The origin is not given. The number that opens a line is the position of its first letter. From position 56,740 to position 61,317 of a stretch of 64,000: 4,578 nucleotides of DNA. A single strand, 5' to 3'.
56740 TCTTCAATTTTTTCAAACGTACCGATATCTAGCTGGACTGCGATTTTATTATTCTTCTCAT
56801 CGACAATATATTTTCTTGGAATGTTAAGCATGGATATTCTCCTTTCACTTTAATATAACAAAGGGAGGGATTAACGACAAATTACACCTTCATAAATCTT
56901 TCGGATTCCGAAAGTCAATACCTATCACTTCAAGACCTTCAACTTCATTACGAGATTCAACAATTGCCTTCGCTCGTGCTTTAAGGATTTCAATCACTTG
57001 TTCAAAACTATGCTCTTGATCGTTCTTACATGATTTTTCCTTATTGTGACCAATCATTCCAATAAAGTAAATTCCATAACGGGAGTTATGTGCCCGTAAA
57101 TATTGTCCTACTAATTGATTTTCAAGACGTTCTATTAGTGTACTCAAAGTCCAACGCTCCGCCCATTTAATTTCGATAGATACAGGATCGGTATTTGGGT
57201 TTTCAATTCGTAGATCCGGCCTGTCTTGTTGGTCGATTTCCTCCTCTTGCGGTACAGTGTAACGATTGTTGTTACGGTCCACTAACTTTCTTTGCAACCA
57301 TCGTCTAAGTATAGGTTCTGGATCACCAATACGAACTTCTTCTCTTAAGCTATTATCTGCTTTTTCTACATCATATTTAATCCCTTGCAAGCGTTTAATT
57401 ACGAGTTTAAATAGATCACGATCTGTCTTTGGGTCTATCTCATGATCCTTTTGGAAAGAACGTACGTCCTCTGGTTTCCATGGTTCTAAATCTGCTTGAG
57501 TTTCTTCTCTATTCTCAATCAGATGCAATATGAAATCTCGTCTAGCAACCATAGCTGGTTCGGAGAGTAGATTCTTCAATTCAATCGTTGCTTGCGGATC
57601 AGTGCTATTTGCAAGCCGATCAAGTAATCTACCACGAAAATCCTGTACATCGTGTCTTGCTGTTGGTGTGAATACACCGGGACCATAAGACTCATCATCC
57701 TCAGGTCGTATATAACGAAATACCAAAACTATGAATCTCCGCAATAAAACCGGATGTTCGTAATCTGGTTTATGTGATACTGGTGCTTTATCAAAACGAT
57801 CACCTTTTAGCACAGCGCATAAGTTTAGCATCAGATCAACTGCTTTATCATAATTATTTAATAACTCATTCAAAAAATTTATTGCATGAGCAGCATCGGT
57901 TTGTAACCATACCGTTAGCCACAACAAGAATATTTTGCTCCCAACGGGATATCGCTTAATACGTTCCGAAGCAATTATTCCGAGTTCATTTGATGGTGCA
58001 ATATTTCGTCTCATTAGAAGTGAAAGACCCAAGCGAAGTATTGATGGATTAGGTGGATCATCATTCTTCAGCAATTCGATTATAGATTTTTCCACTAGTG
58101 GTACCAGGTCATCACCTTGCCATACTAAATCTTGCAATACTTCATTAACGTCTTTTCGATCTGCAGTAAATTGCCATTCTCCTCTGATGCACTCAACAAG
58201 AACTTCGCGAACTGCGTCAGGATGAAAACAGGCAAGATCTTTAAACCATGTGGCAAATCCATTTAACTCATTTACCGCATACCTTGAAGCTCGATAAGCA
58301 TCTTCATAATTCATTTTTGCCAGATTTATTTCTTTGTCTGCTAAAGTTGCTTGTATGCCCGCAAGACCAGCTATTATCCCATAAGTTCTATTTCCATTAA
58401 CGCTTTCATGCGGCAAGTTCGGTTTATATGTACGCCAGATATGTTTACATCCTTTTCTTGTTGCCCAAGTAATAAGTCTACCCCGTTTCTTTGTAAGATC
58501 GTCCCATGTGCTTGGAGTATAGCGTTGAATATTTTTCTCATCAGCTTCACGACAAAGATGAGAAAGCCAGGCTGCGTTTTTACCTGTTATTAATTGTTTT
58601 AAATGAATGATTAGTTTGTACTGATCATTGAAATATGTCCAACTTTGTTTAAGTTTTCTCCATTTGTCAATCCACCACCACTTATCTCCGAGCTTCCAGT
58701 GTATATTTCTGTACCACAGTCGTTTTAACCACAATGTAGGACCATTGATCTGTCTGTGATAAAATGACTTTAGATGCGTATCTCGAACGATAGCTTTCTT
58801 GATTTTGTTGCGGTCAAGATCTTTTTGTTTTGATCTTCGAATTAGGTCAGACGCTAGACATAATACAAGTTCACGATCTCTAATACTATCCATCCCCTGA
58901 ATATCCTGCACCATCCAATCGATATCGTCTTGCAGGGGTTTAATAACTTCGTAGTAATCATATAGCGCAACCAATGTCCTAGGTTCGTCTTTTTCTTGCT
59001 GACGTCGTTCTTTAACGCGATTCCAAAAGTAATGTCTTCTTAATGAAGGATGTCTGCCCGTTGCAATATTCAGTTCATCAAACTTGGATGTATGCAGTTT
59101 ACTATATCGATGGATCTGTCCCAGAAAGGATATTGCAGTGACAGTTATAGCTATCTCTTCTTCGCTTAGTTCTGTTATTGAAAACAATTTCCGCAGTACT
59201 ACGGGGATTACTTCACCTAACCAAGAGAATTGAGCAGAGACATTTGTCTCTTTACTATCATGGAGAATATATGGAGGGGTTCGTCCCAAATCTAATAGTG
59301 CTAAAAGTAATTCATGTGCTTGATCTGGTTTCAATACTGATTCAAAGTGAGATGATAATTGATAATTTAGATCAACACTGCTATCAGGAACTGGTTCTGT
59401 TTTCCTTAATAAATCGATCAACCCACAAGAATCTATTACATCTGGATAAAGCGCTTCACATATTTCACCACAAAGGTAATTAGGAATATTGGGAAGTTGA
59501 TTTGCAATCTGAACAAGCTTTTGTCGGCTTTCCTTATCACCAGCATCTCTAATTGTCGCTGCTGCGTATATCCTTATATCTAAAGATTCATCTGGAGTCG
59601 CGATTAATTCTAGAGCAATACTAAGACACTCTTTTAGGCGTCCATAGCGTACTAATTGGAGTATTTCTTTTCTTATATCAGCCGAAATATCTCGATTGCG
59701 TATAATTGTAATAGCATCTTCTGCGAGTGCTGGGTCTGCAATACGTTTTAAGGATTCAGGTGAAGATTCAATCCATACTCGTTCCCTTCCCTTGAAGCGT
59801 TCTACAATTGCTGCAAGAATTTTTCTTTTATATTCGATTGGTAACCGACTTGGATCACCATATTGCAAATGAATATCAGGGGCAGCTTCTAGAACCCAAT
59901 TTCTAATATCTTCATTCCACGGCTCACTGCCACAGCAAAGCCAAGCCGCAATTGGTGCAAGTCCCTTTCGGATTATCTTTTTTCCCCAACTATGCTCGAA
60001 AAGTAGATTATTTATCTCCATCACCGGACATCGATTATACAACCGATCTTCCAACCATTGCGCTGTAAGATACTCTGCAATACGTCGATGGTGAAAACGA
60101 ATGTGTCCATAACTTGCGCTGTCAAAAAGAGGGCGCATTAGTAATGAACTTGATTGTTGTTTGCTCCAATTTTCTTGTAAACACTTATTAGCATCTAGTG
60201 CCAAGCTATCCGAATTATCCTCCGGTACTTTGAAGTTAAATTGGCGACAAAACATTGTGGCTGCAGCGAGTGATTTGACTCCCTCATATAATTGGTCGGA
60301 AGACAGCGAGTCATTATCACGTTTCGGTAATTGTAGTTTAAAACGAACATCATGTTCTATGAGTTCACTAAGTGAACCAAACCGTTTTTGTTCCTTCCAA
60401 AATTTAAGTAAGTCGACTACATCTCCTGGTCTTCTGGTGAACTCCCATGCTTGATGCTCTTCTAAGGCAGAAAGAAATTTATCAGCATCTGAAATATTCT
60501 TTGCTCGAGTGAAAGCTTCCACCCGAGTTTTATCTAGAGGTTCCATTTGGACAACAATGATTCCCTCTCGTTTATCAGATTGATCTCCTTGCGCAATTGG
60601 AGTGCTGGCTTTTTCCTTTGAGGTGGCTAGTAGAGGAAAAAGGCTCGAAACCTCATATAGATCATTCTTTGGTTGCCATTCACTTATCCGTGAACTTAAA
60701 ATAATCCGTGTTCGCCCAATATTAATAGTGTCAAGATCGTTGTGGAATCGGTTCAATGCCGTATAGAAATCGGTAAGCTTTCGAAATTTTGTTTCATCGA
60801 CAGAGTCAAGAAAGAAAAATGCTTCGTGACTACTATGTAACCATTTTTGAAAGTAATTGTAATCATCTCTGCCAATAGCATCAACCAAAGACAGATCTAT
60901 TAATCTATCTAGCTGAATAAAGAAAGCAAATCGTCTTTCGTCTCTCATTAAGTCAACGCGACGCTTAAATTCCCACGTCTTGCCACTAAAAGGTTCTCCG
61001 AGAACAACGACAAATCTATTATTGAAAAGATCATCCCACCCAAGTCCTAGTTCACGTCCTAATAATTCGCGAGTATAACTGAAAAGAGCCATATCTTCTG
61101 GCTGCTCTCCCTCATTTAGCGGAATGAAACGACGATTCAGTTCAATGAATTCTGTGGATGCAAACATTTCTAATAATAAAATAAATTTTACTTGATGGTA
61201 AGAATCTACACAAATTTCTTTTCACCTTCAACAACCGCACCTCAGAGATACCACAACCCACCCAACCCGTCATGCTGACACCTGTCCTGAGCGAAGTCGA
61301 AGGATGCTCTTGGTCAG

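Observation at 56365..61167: Giant NACHT-first, nuclease-last STAND protein adjacent to a RelE/antitoxin pair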

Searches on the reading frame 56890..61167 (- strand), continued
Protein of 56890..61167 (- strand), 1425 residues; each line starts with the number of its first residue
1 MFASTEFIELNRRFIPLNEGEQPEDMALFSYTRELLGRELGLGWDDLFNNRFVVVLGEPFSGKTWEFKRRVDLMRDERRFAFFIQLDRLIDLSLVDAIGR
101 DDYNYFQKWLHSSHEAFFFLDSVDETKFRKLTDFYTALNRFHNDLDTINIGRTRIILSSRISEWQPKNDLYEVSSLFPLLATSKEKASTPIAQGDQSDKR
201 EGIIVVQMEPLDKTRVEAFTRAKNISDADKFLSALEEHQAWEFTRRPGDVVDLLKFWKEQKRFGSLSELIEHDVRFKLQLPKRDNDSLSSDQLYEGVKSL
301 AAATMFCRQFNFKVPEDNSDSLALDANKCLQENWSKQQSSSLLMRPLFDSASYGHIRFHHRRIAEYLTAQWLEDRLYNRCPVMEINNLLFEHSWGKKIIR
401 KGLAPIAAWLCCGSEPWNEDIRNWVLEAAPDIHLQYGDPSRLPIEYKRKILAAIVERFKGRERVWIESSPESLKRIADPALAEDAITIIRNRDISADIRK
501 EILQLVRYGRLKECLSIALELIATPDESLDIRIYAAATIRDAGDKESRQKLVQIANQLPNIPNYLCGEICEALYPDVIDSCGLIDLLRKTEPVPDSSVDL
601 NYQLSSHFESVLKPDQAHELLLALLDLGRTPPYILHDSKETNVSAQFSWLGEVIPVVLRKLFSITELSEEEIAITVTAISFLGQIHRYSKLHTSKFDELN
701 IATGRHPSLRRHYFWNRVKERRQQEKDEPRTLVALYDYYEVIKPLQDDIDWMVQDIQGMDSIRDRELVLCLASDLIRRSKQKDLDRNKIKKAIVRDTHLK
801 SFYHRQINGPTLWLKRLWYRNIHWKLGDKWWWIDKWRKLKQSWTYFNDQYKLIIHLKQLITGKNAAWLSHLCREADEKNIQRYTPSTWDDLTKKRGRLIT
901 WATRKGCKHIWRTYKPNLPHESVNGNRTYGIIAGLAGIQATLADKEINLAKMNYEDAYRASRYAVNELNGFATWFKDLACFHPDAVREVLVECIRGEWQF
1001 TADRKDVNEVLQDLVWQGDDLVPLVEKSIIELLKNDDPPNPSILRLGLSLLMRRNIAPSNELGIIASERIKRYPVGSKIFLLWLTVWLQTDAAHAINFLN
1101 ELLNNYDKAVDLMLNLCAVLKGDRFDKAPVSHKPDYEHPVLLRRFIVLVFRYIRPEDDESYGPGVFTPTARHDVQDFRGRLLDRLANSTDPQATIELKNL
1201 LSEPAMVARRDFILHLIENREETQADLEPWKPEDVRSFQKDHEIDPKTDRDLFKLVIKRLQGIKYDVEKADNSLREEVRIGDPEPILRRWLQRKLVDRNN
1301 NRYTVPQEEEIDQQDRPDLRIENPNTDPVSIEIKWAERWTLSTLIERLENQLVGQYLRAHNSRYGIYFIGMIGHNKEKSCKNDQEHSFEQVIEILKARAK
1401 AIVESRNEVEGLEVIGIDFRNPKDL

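Call 47: search_dna_similar(query=window:56890-61167:-, collection=plasmids, mode=protein, max_rows=15)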
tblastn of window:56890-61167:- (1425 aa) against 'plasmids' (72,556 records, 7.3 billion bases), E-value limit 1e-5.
Records with a match: 61; places in all: 86; records where one place covers at least 80% of the query: 34.
Best place of each record, by identity: <60% 61.
By first word of the organism name: Burkholderia 22; Rhizobium 9; Phaeobacter 6; Sinorhizobium 6; Pseudomonas 3; Sulfitobacter 2; Azospirillum 1; Niveispirillum 1; Novosphingobium 1; Ruegeria 1; and 9 more.
By predicted mobility (MOB-suite, as given by PLSDB): conjugative 30; non-mobilizable 25; mobilizable 6.
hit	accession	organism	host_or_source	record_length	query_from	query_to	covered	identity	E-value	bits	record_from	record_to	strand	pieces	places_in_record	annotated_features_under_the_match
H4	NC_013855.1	Azospirillum sp. B510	-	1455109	4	1422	100%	28.1%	8e-114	405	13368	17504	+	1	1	record has no annotation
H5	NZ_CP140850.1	Rhizobium johnstonii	Trifolium pratense,whole organism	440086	6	1419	99%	27.0%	5e-126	442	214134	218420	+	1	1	hypothetical protein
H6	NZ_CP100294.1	Burkholderia glumae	cell culture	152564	44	1419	96%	26.9%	3e-83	449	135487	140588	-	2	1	hypothetical protein (x2) | IS5-like element ISBugl2 family transposase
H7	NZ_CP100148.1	Burkholderia glumae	cell culture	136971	44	1419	97%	26.7%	9e-126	441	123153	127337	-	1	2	hypothetical protein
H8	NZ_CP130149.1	Burkholderia glumae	Oryza sativa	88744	44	1419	96%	26.8%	9e-101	449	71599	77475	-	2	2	hypothetical protein (x2) | ISNCY family transposase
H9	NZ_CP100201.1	Burkholderia glumae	cell culture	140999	44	1419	96%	26.8%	9e-101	449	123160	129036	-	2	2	hypothetical protein (x2) | ISNCY family transposase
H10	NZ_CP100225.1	Burkholderia glumae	cell culture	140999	44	1419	96%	26.8%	9e-101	449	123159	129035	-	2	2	hypothetical protein (x2) | ISNCY family transposase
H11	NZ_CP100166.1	Burkholderia glumae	cell culture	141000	44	1419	96%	26.8%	9e-101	449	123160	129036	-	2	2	hypothetical protein (x2) | ISNCY family transposase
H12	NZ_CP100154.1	Burkholderia glumae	cell culture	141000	44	1419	96%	26.8%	9e-101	449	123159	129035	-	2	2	hypothetical protein (x2) | ISNCY family transposase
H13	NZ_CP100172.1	Burkholderia glumae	cell culture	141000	44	1419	96%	26.8%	9e-101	449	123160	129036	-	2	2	hypothetical protein (x2) | ISNCY family transposase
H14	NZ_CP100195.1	Burkholderia glumae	cell culture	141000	44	1419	96%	26.8%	9e-101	449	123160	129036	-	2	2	hypothetical protein (x2) | ISNCY family transposase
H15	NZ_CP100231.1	Burkholderia glumae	cell culture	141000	44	1419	96%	26.8%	9e-101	449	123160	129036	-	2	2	hypothetical protein (x2) | ISNCY family transposase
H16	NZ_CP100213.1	Burkholderia glumae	cell culture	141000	44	1419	96%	26.8%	9e-101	449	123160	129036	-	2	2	hypothetical protein (x2) | ISNCY family transposase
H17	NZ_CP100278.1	Burkholderia glumae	cell culture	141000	44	1419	96%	26.8%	9e-101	449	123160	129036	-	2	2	hypothetical protein (x2) | ISNCY family transposase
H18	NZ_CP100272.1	Burkholderia glumae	cell culture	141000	44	1419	96%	26.8%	9e-101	449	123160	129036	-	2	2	hypothetical protein (x2) | ISNCY family transposase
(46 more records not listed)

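Call 48: search_dna_similar(query=window:56890-61167:-, collection=phages, mode=protein, max_rows=10)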
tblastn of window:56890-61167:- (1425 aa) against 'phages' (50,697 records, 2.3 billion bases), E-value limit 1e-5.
Records with a match: 2; places in all: 2; records where one place covers at least 80% of the query: 2.
Best place of each record, by identity: <60% 2.
By first word of the organism name: Acinetobacter 2.
By host as written in the record: - 2.
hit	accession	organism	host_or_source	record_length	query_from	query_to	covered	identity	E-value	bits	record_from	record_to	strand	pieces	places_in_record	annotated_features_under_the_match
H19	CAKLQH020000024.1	Acinetobacter phage MD-2021a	not known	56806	44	1419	97%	23.6%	1e-69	266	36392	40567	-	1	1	Predicted NTPase (NACHT family)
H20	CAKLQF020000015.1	Acinetobacter phage MD-2021a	not known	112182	44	1419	97%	23.6%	1e-69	266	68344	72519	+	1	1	Predicted NTPase (NACHT family)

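Call 51: search_protein_families(library=ncbifam, proteins=[L087:5516-9793:+, L087:10199-11713:-, L087:1129-2445:+, L087:2442-4640:+], max_evalue=0.00001)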
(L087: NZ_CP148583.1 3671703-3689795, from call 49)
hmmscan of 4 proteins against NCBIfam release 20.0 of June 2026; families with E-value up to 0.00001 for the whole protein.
L087:5516-9793:+ (1425 aa): 2 families
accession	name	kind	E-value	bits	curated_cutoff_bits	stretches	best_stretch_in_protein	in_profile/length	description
NF058534.1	antiphage_HyoA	equivalog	0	1419.5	1200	1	8-1419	1-1430/1430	NACHT domain-containing antiphage protein HyoA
NF058535.1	antiphage_EruA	equivalog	1.8e-49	168.9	1000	1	41-1417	20-1318/1318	NACHT domain-containing antiphage protein EruA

L087:10199-11713:- (504 aa): 0 families

L087:1129-2445:+ (438 aa): 1 family
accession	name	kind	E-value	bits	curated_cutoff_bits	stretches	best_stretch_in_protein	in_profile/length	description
NF033438.1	BREX_BrxD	equivalog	2.9e-42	145.2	350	1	9-397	3-397/423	BREX system ATP-binding protein BrxD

L087:2442-4640:+ (732 aa): 23 families
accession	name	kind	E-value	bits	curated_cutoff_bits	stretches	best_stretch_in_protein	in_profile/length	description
TIGR04121.1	DEXH_lig_assoc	equivalog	6e-70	235.9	850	1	11-464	2-433/804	ligase-associated DNA damage response DEXH box helicase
NF010338.0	PRK13767.1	equivalog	6.3e-57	193.4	849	1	4-465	15-473/877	ATP-dependent helicase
TIGR03817.1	DECH_helic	hypoth_equivalog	2.2e-36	125.4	874.1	1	34-378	45-388/742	helicase/secretion neighborhood putative DEAH-box helicase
NF007284.0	PRK09751.1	equivalog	6.3e-31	106.5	1496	2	35-288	40-318/1538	ATP-dependent helicase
TIGR00614.1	recQ_fam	subfamily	1.5e-23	83.4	219.8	1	20-387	8-344/470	RecQ family ATP-dependent DNA helicase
NF002654.0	PRK02362.1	equivalog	2.8e-20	72.2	887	1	8-310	8-290/739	ATP-dependent DNA helicase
TIGR01389.1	recQ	equivalog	2.6e-19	69.1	640.2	1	20-386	10-341/591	DNA helicase RecQ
NF001308.0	PRK00254.1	equivalog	1.5e-16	59.8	1216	1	8-287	8-263/720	ATP-dependent DNA helicase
NF040935.1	helicase_Hel308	equivalog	8.3e-16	57.3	1200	1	8-287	11-272/704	ATP-dependent DNA helicase Hel308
NF053631.1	RNA_helic_CshA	equivalog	1.6e-15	56.9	646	1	8-392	6-360/434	degradosome RNA helicase CshA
NF008394.0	PRK11192.1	equivalog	1.9e-14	53.4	507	1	8-365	10-343/441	ATP-dependent RNA helicase SrmB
NF008279.0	PRK11057.1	equivalog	2.2e-14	52.8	1015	1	20-379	22-346/608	ATP-dependent DNA helicase RecQ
NF008744.0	PRK11776.1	equivalog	1.5e-13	50.1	524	1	8-393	11-366/460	ATP-dependent RNA helicase DbpA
TIGR02621.3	cas3_GSU0051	exception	9.4e-13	47.9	400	1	150-368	169-378/854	type I-G CRISPR-associated helicase/endonuclease Cas3g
NF041063.1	DpdF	equivalog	1.3e-12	47.1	550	0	38-158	157-280/813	protein DpdF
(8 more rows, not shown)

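Call 90: search_protein_families(library=pfam, alignment_id=A6, max_evalue=0.001)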
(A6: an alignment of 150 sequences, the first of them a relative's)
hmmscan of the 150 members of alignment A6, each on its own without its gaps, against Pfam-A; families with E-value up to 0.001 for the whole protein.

A. member 1, L001:4891-5352:+ (153 aa): 0 families

B. families by the number of members that match (of 150 scanned): 17 families
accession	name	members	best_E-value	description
PF13560.12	HTH_31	4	9.2e-11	Helix-turn-helix domain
PF13443.12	HTH_26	4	1.6e-07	Cro/C1-type HTH DNA-binding domain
PF01381.28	HTH_3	3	6.2e-17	Helix-turn-helix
PF12844.13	HTH_19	3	3.2e-05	Helix-turn-helix domain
PF05015.19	HigB-like_toxin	2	9.9e-20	RelE-like toxin of type II toxin-antitoxin system HigB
PF04461.18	DUF520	1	3.5e-66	Protein of unknown function (DUF520)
PF04255.20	DUF433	1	5.1e-24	Protein of unknown function (DUF433)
PF13711.11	DUF4160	1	9.9e-22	Domain of unknown function (DUF4160)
PF13470.12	PIN_3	1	1.4e-18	PIN domain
PF18480.7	DUF5615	1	5e-18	Domain of unknown function (DUF5615)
PF10387.14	DUF2442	1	7.9e-16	Protein of unknown function (DUF2442)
PF06296.18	RelE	1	3.7e-09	RelE toxin of RelE / RelB toxin-antitoxin system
PF11867.13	T1RH-like_C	1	3.4e-08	Type I restriction enzyme HindI endonuclease subunit-like, C-terminal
PF10046.14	BLOC1_2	1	1.8e-05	Biogenesis of lysosome-related organelles complex-1 subunit 2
PF05531.17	NPV_P10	1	2.3e-05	Nucleopolyhedrovirus P10 protein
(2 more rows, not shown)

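Call 92: search_protein_families(library=pfam, alignment_id=A7, max_evalue=0.001)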
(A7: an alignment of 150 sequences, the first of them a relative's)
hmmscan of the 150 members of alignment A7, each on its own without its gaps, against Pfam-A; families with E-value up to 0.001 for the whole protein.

A. member 1, L001:2039-2362:- (107 aa): 0 families

B. families by the number of members that match (of 150 scanned): 5 families
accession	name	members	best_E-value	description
PF07432.18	Hc1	1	2.5e-22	Histone H1-like protein Hc1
PF07704.17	PSK_trans_fac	1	7.3e-18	Rv0623-like transcription factor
PF12728.13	HTH_17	1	8.4e-17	Helix-turn-helix domain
PF01850.27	PIN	1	1.1e-16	PIN domain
PF00011.27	HSP20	1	2.2e-13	Hsp20/alpha crystallin family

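Call 110: find_related_loci(query=A1, collection=viral_contigs, flank=8000)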
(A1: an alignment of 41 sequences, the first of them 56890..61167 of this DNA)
Query A1 (1425 aa) in viral_contigs; peptide patterns used: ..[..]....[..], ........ (x = any residue, [..] = any of these).
600 stretches matched a pattern, but none encodes a relative of the query by tblastn (E <= 1e-3).

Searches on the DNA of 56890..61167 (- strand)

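Call 46: search_dna_similar(query=L077:9887-13800:+, collection=ecoli_genomes, mode=distant, max_rows=10)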
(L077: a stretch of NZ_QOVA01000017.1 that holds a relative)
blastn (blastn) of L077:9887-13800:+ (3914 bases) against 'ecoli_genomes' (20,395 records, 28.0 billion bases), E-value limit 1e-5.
Records with a match: 3; places in all: 3; records where one place covers at least 80% of the query: 0.
Genomes with a match: 3 of 5426; with a place that covers at least 80% of the query: 0. Places per genome that has any: lowest 1, median 1, highest 1. On chromosomes: 3 places; on plasmids: 0.
Best place of each record, by identity: 60-80% 3.
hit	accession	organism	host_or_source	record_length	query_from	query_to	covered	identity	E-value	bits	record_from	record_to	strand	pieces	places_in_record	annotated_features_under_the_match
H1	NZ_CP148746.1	Escherichia coli strain Z1322HEC0010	Homo sapiens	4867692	3528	3620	2%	76.3%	1e-7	70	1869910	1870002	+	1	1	hypothetical protein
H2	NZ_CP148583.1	Escherichia coli strain Z1322HEC0001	Homo sapiens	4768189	3528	3620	2%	76.3%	1e-7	70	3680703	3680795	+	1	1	NACHT domain-containing protein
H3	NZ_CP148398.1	Escherichia coli strain Z1323HEC0009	Homo sapiens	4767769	3528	3620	2%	76.3%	1e-7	70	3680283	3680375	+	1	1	NACHT domain-containing protein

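Call 49: get_annotated_region(hit=H2, flank=9000)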
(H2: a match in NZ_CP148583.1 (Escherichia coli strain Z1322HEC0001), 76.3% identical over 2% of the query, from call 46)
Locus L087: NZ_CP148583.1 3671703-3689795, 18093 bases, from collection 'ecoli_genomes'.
description: Escherichia coli strain Z1322HEC0001 chromosome, complete genome
organism: Escherichia coli strain Z1322HEC0001 (NCBI taxid 562)
replicon: chromosome; assembly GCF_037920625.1
host: Homo sapiens; source: -; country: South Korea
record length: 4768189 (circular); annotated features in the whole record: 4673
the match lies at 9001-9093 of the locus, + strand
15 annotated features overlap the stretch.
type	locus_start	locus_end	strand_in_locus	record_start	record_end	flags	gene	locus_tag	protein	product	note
CDS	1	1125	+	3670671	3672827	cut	-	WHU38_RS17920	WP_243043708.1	TerB N-terminal domain-containing protein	-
CDS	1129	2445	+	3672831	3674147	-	-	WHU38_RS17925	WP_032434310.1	ATP-binding protein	-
CDS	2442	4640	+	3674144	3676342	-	-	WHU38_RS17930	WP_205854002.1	DEAD/DEAH box helicase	-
CDS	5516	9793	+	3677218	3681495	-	-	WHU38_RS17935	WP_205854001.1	NACHT domain-containing protein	-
CDS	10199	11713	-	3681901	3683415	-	-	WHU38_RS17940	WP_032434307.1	SIR2 family protein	-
CDS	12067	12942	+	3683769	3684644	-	-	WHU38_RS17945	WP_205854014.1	GTPase family protein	-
CDS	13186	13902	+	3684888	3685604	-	-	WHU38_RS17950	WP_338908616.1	helix-turn-helix transcriptional regulator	-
CDS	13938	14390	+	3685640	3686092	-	-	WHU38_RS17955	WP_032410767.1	hypothetical protein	-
CDS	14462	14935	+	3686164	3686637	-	-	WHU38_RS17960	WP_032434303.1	hypothetical protein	-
CDS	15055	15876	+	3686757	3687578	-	-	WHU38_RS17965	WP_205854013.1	DUF932 domain-containing protein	-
CDS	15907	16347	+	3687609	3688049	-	-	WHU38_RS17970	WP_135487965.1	antirestriction protein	-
CDS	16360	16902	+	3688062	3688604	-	radC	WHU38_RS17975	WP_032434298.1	RadC family protein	-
CDS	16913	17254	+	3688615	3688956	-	-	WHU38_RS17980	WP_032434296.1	type IV toxin-antitoxin system YeeU family antitoxin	-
CDS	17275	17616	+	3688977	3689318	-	-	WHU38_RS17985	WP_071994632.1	TA system toxin CbtA family protein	-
CDS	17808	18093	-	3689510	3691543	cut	-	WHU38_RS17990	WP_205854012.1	hypothetical protein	-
